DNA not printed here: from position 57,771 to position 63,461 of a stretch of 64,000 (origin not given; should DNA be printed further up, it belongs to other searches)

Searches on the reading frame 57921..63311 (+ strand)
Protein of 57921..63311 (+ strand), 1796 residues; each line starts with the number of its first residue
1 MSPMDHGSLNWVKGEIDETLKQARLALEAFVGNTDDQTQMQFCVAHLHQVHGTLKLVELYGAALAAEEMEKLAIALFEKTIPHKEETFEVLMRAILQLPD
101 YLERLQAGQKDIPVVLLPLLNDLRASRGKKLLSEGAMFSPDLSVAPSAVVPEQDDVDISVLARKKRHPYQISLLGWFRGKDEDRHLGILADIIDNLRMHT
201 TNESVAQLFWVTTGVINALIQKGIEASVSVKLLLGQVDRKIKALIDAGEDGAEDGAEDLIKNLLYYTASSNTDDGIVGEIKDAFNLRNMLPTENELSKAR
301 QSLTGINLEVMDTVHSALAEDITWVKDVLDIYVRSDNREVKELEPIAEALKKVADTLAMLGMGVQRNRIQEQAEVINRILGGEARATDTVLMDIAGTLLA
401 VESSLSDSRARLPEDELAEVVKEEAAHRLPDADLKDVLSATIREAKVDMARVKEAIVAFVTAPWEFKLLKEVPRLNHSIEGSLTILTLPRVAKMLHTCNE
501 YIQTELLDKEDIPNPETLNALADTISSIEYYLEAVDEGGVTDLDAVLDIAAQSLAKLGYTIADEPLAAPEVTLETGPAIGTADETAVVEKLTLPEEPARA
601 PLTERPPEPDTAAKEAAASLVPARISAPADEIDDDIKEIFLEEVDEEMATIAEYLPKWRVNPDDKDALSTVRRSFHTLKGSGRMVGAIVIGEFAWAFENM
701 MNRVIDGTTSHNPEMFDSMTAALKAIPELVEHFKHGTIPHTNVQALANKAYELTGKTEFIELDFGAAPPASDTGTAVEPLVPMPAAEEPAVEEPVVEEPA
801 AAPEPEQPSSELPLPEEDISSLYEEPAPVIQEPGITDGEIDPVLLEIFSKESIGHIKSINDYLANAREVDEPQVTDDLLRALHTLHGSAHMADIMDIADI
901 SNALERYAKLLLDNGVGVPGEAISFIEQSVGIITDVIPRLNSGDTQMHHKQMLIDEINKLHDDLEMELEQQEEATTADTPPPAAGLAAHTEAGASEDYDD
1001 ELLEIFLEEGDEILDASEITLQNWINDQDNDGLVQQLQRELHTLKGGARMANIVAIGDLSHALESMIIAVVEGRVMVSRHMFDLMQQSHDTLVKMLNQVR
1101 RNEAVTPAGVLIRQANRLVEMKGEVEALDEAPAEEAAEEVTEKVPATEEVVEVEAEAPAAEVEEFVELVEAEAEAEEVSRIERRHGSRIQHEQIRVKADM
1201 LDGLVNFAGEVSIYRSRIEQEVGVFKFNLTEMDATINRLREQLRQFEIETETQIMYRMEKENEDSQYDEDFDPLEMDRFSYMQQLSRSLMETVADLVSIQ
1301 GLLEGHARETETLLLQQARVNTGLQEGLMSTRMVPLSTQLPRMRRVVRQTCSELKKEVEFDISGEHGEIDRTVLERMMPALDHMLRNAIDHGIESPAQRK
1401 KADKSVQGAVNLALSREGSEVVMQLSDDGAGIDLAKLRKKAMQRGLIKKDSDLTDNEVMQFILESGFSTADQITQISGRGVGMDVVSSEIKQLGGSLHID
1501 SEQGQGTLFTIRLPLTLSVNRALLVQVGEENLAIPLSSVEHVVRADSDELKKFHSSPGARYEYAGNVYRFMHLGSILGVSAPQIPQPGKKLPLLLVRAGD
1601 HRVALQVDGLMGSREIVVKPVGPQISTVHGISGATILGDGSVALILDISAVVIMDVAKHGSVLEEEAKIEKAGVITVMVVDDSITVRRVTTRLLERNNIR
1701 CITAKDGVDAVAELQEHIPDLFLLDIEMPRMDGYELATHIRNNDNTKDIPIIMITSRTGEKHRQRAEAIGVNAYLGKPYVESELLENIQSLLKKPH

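Call 50: search_protein_families(library=pfam, proteins=[window:57921-63311:+], max_evalue=0.0001)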
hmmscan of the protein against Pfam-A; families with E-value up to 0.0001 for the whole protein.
window:57921-63311:+ (1796 aa): 4 families
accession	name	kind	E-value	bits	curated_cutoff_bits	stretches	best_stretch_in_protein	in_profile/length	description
PF01627.28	Hpt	-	4.9e-48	161.7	24.6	4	1001-1100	1-82/84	Hpt domain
PF00072.30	Response_reg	-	8.7e-26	90.7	30.2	1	1677-1788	1-110/111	Response regulator receiver domain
PF01584.24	CheW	-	1e-22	80.7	23.5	1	1522-1651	2-133/138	CheW-like domain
PF02518.31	HATPase_c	-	3e-15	57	26.4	1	1380-1516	5-110/111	Histidine kinase-, DNA gyrase B-, and HSP90-like ATPase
